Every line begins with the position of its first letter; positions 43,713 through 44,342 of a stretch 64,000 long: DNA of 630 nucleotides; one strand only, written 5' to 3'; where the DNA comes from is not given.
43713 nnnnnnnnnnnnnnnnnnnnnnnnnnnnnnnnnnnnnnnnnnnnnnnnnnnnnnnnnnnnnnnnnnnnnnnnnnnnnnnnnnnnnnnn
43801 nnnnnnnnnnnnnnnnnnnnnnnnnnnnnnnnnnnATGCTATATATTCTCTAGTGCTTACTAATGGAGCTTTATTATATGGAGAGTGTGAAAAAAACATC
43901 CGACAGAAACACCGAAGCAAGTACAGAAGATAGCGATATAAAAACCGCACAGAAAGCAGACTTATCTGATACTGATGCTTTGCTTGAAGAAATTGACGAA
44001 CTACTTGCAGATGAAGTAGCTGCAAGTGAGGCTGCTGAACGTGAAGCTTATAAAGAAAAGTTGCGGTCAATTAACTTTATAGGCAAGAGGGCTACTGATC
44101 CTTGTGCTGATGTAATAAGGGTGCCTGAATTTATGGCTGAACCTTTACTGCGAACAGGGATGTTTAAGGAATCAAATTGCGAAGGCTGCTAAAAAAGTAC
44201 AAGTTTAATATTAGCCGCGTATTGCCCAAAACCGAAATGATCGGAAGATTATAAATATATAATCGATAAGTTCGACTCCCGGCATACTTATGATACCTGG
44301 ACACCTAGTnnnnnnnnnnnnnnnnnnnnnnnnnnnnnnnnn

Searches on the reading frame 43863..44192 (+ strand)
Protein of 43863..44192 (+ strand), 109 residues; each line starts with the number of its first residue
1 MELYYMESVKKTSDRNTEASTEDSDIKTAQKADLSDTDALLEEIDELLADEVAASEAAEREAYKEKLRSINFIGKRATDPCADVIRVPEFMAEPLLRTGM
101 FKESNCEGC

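Call 78: search_protein_families(library=pfam, proteins=[window:43863-44192:+], max_evalue=0.1)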
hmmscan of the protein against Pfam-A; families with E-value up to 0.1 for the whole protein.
window:43863-44192:+ (109 aa): 2 families
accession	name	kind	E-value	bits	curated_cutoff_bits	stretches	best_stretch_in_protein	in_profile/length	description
PF05639.16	Pup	-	0.022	16.1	27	1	13-49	17-53/69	Pup-like protein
PF05008.21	V-SNARE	-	0.038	14.9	25.9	1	23-71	26-78/92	Vesicle transport v-SNARE protein N-terminus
